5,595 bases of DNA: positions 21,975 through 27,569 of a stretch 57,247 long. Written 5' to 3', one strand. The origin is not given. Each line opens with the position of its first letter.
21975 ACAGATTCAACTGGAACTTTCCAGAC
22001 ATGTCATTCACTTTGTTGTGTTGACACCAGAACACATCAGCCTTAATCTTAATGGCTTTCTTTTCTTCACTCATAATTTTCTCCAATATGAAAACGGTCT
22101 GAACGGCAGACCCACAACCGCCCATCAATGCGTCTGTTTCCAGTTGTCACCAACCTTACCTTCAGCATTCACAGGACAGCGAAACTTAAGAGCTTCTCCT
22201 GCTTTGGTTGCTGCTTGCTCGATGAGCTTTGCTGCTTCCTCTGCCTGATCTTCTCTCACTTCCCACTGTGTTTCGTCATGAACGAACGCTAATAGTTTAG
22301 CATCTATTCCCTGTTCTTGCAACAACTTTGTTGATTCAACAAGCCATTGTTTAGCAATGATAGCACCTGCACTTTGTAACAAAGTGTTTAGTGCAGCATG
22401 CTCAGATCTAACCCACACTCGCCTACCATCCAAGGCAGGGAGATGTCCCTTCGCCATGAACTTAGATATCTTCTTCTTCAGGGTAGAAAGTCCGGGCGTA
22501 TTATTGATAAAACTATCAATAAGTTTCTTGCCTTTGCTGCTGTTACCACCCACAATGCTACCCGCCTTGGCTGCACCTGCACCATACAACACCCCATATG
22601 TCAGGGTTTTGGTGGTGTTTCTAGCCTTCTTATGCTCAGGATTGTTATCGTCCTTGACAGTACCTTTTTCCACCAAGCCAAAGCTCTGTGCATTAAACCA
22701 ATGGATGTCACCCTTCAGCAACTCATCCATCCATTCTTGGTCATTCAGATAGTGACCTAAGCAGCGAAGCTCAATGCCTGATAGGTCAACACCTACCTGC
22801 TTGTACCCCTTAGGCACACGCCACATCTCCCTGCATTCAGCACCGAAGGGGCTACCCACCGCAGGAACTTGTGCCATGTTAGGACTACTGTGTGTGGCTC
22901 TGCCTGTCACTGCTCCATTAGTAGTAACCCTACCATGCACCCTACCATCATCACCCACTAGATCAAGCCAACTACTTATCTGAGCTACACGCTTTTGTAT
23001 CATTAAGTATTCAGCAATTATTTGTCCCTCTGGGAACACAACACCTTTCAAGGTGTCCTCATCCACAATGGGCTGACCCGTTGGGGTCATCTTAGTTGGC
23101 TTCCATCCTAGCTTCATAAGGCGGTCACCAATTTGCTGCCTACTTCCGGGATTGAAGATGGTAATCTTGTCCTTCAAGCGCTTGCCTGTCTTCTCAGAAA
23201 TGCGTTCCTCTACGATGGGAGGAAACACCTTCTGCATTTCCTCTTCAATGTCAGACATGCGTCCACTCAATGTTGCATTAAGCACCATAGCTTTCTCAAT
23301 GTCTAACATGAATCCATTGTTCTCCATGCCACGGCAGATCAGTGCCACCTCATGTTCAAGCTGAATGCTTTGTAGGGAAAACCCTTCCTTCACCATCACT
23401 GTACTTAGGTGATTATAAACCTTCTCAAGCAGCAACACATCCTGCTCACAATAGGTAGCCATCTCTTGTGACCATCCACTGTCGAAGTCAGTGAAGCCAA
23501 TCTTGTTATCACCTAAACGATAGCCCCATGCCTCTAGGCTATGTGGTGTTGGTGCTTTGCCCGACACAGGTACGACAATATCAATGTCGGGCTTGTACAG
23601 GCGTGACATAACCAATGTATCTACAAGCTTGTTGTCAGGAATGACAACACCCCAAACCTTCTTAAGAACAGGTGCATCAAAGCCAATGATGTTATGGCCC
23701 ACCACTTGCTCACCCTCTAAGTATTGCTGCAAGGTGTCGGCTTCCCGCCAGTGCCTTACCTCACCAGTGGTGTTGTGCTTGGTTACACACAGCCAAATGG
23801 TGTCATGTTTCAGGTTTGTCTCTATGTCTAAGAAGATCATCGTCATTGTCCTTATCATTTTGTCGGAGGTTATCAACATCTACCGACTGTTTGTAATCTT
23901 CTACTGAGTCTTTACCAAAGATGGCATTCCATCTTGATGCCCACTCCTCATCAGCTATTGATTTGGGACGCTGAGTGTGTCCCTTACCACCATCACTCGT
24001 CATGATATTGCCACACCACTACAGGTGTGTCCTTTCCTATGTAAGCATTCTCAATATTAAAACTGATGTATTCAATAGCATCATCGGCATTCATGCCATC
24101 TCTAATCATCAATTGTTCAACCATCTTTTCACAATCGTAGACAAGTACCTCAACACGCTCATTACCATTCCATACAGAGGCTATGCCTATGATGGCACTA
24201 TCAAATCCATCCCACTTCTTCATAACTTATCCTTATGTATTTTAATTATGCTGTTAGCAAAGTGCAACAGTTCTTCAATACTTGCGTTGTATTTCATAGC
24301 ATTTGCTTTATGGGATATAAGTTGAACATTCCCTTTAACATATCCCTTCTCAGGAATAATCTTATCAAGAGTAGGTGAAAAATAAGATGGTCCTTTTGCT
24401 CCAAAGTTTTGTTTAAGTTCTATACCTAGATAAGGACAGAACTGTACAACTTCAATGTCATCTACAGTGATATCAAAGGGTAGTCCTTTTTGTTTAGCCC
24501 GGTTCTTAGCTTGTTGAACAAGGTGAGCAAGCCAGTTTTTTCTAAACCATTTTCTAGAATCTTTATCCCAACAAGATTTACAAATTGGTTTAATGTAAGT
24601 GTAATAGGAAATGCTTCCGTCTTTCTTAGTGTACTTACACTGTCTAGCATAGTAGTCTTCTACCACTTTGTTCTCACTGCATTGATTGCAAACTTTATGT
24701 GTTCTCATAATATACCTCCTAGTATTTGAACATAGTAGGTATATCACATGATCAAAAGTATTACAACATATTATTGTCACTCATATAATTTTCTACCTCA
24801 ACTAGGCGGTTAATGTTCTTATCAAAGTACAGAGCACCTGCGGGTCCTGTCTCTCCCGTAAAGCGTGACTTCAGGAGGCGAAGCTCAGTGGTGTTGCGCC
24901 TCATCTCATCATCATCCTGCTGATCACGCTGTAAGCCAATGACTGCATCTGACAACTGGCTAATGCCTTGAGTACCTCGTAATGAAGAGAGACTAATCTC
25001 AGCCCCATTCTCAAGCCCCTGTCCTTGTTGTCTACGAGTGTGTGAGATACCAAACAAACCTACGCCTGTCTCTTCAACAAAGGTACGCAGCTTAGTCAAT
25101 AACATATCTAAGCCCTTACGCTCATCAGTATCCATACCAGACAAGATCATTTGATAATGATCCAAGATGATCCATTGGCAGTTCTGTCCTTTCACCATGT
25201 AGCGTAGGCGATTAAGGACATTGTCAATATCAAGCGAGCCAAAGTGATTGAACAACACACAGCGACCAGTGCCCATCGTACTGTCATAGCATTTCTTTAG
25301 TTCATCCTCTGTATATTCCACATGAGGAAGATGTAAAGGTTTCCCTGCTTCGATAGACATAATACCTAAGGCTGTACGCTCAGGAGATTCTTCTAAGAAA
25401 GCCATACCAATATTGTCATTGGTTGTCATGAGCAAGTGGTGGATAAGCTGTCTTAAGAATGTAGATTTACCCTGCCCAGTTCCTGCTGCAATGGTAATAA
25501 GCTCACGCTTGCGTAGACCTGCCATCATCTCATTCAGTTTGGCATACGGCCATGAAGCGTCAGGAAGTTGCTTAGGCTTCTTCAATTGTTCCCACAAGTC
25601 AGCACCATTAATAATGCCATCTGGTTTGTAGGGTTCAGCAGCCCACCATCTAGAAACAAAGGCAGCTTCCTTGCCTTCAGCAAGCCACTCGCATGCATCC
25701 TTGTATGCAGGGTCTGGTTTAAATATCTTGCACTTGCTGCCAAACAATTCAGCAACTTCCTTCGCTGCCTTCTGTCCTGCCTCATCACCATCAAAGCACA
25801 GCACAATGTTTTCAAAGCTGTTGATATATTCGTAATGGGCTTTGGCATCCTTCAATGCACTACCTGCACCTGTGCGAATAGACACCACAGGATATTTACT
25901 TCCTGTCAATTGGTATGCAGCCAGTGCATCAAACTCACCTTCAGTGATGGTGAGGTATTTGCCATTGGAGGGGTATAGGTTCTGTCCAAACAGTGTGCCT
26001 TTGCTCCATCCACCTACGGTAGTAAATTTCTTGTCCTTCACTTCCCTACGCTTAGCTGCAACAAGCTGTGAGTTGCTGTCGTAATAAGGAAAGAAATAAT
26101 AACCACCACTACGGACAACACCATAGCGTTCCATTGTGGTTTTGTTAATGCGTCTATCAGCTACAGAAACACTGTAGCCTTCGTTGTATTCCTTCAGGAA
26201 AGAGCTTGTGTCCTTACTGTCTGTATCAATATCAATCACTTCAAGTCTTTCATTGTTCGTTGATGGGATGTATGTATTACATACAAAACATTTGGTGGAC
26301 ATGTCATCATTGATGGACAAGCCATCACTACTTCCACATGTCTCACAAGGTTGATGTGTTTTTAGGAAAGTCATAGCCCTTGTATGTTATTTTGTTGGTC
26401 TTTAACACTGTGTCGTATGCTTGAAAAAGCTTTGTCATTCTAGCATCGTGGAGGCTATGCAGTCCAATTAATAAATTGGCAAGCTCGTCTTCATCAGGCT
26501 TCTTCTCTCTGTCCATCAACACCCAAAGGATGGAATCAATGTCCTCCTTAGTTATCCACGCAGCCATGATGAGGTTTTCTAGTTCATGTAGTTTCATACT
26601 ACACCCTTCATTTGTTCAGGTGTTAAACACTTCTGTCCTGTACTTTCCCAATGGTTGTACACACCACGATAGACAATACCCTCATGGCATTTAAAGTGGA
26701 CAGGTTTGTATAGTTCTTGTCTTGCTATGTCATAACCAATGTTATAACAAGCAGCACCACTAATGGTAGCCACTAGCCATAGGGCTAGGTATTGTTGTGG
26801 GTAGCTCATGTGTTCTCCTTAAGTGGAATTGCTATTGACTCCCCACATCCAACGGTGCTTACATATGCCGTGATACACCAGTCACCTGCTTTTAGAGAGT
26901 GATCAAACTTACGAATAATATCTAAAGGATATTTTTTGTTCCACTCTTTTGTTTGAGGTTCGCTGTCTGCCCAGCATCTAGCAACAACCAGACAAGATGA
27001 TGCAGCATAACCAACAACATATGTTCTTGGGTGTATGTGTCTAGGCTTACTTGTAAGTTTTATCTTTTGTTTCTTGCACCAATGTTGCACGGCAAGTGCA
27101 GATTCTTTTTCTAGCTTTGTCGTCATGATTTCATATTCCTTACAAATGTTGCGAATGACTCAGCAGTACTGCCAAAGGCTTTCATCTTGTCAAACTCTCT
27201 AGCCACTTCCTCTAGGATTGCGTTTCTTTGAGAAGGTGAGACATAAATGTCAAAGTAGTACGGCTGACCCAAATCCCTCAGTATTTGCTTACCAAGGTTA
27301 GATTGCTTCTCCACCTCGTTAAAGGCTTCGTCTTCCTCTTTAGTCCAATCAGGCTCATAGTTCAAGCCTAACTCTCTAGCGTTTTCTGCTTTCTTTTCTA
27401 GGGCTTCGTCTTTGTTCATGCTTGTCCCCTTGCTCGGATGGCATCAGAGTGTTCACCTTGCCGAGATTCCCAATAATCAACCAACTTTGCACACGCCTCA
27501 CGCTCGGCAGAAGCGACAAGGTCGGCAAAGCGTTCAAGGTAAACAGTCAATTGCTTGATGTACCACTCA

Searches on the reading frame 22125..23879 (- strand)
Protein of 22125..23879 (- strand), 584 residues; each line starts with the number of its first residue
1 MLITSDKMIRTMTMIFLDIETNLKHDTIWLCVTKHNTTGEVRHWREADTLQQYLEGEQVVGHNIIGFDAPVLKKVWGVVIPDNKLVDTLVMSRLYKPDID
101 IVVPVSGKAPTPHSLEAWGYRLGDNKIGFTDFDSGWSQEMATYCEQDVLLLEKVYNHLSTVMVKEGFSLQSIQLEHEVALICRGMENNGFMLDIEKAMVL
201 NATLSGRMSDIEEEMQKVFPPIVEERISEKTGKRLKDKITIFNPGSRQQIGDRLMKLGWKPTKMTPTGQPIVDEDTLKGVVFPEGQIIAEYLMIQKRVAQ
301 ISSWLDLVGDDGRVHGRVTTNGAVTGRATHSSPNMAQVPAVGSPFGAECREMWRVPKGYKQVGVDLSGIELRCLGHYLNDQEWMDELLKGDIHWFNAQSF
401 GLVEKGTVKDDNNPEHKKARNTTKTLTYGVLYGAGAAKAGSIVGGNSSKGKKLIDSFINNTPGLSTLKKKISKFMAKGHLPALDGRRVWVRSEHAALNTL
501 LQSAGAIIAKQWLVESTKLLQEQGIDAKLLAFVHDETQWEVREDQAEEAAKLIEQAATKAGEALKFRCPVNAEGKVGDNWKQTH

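Call 11: search_protein_families(library=phrogs, proteins=[window:22125-23879:-], max_evalue=0.00001)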
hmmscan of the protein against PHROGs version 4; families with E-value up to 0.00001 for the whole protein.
window:22125-23879:- (584 aa): 14 families
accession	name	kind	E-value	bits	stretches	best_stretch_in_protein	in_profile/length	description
phrog_17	-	DNA, RNA and nucleotide metabolism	2.7e-145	487.2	1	6-583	664-1233/1445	DNA polymerase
phrog_15971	-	DNA, RNA and nucleotide metabolism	2e-101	340.8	1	171-584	3-376/376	DNA polymerase I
phrog_6375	-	DNA, RNA and nucleotide metabolism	4.1e-25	89.9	2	431-548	1-140/204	DNA polymerase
phrog_403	-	DNA, RNA and nucleotide metabolism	2.2e-21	77.1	1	41-163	125-251/321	DNA polymerase exonuclease subunit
phrog_8888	-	DNA, RNA and nucleotide metabolism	1.4e-18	68.9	1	350-543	2-194/295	DNA polymerase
phrog_2573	-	DNA, RNA and nucleotide metabolism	1.2e-14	55.2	1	357-581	15-275/336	DNA polymerase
phrog_24147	-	DNA, RNA and nucleotide metabolism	1.8e-12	48.4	1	494-584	3-93/93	DNA polymerase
phrog_23226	-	DNA, RNA and nucleotide metabolism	4.8e-10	39.5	1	301-460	282-458/611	DNA polymerase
phrog_16667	-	DNA, RNA and nucleotide metabolism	8.9e-09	36.3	1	443-528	5-93/229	DNA polymerase I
phrog_38876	-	DNA, RNA and nucleotide metabolism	4.6e-07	31.3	1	85-162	12-97/111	DNA polymerase exonuclease subunit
phrog_12241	-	DNA, RNA and nucleotide metabolism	4e-06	27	1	131-340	271-495/502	DNA polymerase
phrog_5995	-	DNA, RNA and nucleotide metabolism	6.2e-06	26.9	0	495-581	82-176/236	DNA polymerase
phrog_10285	-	DNA, RNA and nucleotide metabolism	7.1e-06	26.3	0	345-472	41-168/321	DNA polymerase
phrog_192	-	DNA, RNA and nucleotide metabolism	9.4e-06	26.2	0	47-123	178-245/397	DNA polymerase exonuclease subunit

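Call 16: search_dna_similar(query=window:22125-23879:-, collection=phages, mode=protein, max_rows=15)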
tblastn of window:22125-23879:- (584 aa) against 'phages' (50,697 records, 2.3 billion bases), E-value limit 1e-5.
The search stops at 5000 records and this limit was reached: more records match than are counted here, and every count below describes the 5000 best-scoring records only.
Records with a match: at least 5000; places in all: 5252; records where one place covers at least 80% of the query: 2119.
Best place of each record, by identity: <60% 5000.
By first word of the organism name: Mycobacterium 859; Escherichia 712; Klebsiella 488; Vibrio 439; Pseudomonas 392; Staphylococcus 254; Microbacterium 158; Salmonella 153; Enterococcus 87; Yersinia 85; and 119 more.
By host as written in the record: - 789; Mycobacterium smegmatis mc2 155 624; Escherichia coli 250; Klebsiella pneumoniae 240; Mycobacterium smegmatis mc#155 114; Pseudomonas aeruginosa 92; Staphylococcus aureus 90; Microbacterium foliorum NRRL B-24224 74; and 915 more.
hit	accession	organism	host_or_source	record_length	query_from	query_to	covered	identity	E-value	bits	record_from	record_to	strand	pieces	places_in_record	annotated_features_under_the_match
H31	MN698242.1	Pelagibacter phage HTVC103P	Candidatus Pelagibacter sp. HTCC7211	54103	11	584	98%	42.9%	9e-146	471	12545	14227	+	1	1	DNA polymerase | hypothetical protein | DNA primase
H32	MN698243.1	Pelagibacter phage HTVC104P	Candidatus Pelagibacter sp. HTCC7211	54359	11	584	98%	42.7%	1e-145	470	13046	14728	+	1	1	DNA polymerase | hypothetical protein | DNA primase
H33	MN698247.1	Pelagibacter phage HTVC115P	Candidatus Pelagibacter sp. HTCC7211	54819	57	584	90%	45.7%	7e-145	468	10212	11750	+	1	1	DNA polymerase | hypothetical protein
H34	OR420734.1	Roseobacter phage CRP-804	Paracoccaceae bacterium strain FZCC0196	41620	12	584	98%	41.7%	2e-129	424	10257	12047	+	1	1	DNA polymerase | hypothetical protein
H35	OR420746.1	Roseobacter phage CRP-227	Paracoccaceae bacterium strain FZCC0040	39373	11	584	98%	41.4%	8e-127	416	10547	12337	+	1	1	DNA polymerase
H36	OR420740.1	Roseobacter phage CRP-114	Paracoccaceae bacterium strain FZCC0023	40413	11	584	98%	41.4%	3e-124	409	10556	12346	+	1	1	DNA polymerase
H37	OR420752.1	Roseobacter phage CRP-403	Paracoccaceae bacterium strain FZCC0037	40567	11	584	98%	41.1%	3e-124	409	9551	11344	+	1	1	DNA polymerase | hypothetical protein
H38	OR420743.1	Roseobacter phage CRP-125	Paracoccaceae bacterium strain FZCC0023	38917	11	584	98%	40.9%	7e-125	410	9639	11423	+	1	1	DNA polymerase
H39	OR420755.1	Roseobacter phage CRP-113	Paracoccaceae bacterium strain FZCC0023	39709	11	584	98%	40.7%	2e-124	409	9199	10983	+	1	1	DNA polymerase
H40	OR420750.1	Roseobacter phage CRP-361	Paracoccaceae bacterium strain FZCC0042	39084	11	584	98%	40.6%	5e-123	405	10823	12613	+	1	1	DNA polymerase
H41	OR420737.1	Roseobacter phage CRP-171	Paracoccaceae bacterium strain FZCC0023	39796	11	584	98%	40.5%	3e-124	409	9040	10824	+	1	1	DNA polymerase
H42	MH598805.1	Pelagibacter phage HTVC109P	Candidatus Pelagibacter sp. HTCC7211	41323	6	584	99%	39.9%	3e-128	420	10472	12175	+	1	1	DNA polymerase | hypothetical protein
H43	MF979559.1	Ralstonia phage DU_RP_I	Ralstonia solanacearum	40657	7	584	99%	39.6%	6e-75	386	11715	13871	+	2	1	DNA polymerase-like protein | DNA polymerase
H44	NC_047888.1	Ralstonia phage DU_RP_I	Ralstonia solanacearum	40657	7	584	99%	39.6%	6e-75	386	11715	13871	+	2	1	DNA polymerase I | DNA polymerase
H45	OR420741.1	Roseobacter phage CRP-118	Paracoccaceae bacterium strain FZCC0023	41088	11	584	98%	39.3%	4e-110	368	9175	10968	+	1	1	DNA polymerase | hypothetical protein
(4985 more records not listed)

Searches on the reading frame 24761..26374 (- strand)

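Call 11: search_protein_families(library=phrogs, proteins=[window:24761-26374:-], max_evalue=0.00001)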
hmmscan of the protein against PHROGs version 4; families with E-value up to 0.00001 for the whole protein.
window:24761-26374:- (537 aa): 7 families
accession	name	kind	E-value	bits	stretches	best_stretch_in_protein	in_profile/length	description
phrog_239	-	DNA, RNA and nucleotide metabolism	4.5e-176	589.1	1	6-534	41-606/801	DNA primase/helicase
phrog_19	-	DNA, RNA and nucleotide metabolism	2.5e-28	100.3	1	259-530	317-584/621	DnaB-like replicative helicase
phrog_47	-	DNA, RNA and nucleotide metabolism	4.8e-18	66.1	1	70-230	153-321/947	DNA primase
phrog_243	-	DNA, RNA and nucleotide metabolism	8.6e-17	62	1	268-516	16-253/273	DnaB-like replicative helicase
phrog_5482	-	unknown function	1e-10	41.9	1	277-528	34-300/341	-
phrog_849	-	DNA, RNA and nucleotide metabolism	3e-09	37.3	1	107-211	208-311/435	DNA primase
phrog_6444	-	DNA, RNA and nucleotide metabolism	1.5e-07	31.7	1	137-210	258-325/577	DNA primase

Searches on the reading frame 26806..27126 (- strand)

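Call 23: search_protein_families(library=pfam, proteins=[window:26806-27126:-], max_evalue=0.05)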
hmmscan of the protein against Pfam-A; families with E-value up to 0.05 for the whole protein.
window:26806-27126:- (106 aa): 1 family
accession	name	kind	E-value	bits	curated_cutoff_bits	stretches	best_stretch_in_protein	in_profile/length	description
PF23065.1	PH_SMPa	-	0.005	17.5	27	0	45-93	68-114/128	PH domain associated with SMP domain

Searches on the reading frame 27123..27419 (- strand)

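Call 23: search_protein_families(library=pfam, proteins=[window:27123-27419:-], max_evalue=0.05)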
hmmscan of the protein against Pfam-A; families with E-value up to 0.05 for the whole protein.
window:27123-27419:- (98 aa): 1 family
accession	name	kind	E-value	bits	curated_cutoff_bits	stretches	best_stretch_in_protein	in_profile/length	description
PF08776.16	VASP_tetra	-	0.0082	16.1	25.8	1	68-80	11-23/36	VASP tetramerisation domain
